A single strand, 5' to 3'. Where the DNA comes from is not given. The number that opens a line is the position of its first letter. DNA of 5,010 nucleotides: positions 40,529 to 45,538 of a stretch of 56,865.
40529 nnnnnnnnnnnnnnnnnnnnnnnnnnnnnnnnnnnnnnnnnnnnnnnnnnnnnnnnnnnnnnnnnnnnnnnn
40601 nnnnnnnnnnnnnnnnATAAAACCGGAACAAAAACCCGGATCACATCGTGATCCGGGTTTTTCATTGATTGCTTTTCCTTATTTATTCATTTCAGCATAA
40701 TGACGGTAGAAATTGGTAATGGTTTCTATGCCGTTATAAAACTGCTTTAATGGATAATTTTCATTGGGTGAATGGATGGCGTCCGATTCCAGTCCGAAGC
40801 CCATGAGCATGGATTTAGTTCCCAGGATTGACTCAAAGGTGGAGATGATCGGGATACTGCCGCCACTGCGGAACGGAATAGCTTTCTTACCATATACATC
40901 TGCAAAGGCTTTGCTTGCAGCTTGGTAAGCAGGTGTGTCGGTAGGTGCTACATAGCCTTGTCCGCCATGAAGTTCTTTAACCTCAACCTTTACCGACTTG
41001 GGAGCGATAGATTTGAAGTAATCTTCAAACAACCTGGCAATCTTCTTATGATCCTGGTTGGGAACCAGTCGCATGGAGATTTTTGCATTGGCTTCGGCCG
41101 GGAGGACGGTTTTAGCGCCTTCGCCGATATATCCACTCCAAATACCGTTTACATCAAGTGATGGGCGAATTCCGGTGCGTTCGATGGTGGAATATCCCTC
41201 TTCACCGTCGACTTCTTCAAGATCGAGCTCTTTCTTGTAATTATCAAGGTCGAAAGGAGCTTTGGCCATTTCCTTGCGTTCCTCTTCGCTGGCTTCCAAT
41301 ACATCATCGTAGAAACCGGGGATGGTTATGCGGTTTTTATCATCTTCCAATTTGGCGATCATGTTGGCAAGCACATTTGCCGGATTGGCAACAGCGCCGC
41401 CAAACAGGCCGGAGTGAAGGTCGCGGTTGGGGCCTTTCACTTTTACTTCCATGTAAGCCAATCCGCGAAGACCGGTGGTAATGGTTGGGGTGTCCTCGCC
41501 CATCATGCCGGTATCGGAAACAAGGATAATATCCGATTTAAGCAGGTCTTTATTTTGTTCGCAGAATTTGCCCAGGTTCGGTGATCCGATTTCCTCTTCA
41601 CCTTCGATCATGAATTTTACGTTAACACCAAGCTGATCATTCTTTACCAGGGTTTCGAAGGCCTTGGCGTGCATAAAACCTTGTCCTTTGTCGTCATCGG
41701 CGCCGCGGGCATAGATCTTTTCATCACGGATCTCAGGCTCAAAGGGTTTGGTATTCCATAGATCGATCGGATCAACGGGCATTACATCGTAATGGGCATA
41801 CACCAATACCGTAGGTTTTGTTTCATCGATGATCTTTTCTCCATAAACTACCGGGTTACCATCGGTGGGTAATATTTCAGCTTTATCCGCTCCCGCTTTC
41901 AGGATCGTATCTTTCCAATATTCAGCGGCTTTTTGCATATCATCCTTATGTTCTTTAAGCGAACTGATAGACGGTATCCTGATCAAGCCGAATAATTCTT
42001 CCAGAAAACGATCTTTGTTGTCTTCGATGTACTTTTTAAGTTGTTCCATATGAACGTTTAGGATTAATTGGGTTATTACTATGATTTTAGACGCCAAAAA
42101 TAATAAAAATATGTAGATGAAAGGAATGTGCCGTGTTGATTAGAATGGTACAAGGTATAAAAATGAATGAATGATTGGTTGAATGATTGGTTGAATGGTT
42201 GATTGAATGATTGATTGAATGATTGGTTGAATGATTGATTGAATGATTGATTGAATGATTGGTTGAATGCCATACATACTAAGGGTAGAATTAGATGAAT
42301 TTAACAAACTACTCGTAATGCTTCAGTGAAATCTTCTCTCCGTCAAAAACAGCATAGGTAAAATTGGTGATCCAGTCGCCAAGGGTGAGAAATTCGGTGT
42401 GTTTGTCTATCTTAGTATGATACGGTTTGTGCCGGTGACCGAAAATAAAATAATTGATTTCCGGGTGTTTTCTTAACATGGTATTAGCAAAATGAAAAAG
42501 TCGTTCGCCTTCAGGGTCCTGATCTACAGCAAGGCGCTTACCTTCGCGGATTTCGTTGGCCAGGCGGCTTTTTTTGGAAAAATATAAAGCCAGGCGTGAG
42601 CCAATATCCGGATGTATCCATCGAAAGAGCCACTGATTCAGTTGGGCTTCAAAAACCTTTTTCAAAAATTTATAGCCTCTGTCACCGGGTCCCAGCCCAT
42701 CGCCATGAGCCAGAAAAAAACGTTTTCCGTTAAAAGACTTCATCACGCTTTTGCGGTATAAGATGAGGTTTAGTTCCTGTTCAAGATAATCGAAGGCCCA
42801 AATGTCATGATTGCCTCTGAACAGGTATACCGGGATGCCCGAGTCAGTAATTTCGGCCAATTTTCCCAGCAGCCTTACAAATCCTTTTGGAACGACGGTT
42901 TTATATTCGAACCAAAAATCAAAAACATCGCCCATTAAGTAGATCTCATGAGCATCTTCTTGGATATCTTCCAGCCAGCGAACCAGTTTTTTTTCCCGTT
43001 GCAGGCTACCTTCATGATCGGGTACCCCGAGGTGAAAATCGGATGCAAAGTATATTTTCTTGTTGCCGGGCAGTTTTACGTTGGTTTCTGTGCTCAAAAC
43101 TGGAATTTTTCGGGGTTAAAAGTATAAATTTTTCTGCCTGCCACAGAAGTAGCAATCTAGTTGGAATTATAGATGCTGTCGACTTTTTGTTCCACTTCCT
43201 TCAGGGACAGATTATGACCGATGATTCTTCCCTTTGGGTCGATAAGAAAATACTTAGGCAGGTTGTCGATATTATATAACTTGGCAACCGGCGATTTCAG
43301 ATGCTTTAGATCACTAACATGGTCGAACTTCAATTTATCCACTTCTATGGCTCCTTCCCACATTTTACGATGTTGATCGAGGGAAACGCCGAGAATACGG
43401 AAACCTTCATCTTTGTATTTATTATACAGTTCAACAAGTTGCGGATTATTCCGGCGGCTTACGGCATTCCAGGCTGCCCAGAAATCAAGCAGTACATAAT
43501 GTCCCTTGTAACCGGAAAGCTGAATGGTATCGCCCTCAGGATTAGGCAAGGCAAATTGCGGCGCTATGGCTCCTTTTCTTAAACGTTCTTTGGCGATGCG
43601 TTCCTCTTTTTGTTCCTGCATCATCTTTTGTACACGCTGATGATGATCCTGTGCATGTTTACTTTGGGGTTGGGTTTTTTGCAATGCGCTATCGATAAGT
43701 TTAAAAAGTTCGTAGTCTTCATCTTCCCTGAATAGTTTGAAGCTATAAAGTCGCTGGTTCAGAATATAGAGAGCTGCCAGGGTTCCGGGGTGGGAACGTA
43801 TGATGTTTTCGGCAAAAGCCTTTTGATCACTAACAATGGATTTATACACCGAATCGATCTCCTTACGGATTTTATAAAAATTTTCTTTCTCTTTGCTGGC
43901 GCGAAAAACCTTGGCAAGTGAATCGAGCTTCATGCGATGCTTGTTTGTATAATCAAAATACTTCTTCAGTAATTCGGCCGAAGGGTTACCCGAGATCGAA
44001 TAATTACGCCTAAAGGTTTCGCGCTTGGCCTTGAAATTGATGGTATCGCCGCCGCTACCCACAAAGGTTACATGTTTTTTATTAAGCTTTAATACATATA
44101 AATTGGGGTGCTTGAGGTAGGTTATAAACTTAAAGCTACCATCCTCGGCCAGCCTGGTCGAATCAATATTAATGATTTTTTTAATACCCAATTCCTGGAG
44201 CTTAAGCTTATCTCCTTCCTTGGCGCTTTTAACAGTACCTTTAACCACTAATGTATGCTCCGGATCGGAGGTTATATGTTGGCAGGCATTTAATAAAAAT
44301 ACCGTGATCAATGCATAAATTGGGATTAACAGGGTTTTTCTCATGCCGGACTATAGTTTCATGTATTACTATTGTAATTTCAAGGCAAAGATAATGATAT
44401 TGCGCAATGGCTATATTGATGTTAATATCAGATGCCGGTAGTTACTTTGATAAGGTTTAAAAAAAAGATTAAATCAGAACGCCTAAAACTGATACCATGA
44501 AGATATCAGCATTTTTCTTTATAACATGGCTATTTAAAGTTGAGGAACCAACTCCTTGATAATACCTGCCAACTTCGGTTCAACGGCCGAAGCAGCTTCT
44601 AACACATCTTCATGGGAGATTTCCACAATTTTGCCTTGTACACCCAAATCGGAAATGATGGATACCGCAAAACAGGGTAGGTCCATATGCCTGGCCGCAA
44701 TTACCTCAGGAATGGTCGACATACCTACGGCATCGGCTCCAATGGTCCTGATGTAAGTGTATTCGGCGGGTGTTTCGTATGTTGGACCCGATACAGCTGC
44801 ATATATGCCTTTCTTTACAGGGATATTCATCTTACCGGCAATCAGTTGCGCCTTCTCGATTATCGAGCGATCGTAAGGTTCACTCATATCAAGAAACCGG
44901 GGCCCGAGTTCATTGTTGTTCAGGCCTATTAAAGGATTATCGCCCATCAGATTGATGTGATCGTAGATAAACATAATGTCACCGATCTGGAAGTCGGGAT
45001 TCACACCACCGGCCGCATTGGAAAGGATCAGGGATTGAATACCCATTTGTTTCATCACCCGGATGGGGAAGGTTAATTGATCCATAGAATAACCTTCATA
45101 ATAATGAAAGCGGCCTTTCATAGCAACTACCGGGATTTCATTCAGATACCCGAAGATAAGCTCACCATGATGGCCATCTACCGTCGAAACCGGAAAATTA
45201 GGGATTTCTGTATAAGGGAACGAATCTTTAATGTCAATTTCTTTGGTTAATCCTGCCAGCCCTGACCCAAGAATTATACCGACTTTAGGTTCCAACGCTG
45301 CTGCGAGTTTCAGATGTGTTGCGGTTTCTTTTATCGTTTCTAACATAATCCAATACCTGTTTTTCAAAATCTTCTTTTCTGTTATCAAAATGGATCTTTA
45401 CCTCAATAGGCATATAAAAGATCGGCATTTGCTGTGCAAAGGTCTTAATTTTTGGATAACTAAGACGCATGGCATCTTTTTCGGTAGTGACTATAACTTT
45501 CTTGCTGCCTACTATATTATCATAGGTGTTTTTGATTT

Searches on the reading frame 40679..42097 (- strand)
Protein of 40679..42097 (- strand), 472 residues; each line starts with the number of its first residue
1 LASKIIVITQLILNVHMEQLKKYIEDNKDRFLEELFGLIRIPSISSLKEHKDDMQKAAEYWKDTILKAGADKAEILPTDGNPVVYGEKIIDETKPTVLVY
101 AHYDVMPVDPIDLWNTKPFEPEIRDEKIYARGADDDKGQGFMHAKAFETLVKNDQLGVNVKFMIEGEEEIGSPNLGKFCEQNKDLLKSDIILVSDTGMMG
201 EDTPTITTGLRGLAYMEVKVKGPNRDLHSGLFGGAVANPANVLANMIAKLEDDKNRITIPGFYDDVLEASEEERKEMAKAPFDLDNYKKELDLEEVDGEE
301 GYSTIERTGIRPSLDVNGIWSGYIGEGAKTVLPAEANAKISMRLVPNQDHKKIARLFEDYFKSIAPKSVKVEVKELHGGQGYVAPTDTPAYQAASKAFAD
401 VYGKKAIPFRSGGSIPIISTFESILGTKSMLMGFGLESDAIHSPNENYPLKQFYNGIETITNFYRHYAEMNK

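Call 35: search_protein_families(library=pfam, proteins=[window:40679-42097:-], max_evalue=0.000001)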
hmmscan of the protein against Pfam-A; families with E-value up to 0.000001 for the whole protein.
window:40679-42097:- (472 aa): 2 families
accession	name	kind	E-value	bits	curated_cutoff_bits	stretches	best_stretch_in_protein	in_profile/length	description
PF01546.33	Peptidase_M20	-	1.9e-33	116.5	24.6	1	98-464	1-204/206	Peptidase family M20/M25/M40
PF07687.19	M20_dimer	-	2.1e-18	66.7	21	1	208-367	1-105/107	Peptidase dimerisation domain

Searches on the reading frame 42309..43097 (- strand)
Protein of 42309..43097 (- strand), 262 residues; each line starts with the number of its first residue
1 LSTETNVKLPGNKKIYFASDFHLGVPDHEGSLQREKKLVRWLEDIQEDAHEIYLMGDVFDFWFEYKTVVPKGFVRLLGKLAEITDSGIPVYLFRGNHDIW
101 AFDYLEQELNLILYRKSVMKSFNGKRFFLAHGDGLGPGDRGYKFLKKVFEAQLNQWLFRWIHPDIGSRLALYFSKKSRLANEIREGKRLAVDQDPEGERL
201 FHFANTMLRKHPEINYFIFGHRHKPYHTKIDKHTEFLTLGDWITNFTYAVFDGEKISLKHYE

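Call 35: search_protein_families(library=pfam, proteins=[window:42309-43097:-], max_evalue=0.000001)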
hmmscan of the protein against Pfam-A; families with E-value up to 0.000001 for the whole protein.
window:42309-43097:- (262 aa): 1 family
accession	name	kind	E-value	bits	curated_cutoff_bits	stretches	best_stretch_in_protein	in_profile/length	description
PF00149.33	Metallophos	-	4.3e-11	44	21.5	1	14-225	2-191/191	Calcineurin-like phosphoesterase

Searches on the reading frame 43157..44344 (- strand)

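Call 35: search_protein_families(library=pfam, proteins=[window:43157-44344:-], max_evalue=0.000001)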
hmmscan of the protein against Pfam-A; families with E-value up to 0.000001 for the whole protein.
window:43157-44344:- (395 aa): 4 families
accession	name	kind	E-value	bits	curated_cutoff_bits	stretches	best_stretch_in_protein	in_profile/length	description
PF00578.27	AhpC-TSA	-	1.3e-19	70.8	26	1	258-374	2-121/124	AhpC/TSA family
PF13905.12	Thioredoxin_8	-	3.1e-16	59.9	27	1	281-374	1-94/94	Thioredoxin-like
PF14289.11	DUF4369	-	1.2e-10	42.2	25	1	33-125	2-90/91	Domain of unknown function (DUF4369)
PF08534.16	Redoxin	-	3.9e-10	40.1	26.6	1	258-378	3-132/148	Redoxin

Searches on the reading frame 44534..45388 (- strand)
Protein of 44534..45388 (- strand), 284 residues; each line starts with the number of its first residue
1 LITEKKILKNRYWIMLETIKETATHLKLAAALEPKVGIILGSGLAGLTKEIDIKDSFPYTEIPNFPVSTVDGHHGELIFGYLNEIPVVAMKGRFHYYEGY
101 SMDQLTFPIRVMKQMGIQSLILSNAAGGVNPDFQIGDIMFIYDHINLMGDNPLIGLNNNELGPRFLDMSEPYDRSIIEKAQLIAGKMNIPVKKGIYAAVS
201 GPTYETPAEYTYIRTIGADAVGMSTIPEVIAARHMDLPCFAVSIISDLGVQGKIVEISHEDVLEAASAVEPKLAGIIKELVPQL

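Call 35: search_protein_families(library=pfam, proteins=[window:44534-45388:-], max_evalue=0.000001)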
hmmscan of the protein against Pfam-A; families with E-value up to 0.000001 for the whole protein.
window:44534-45388:- (284 aa): 1 family
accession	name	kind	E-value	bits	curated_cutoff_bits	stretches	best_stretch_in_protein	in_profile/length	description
PF01048.26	PNP_UDP_1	-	9.6e-53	179.4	25.1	1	35-281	1-232/233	Phosphorylase superfamily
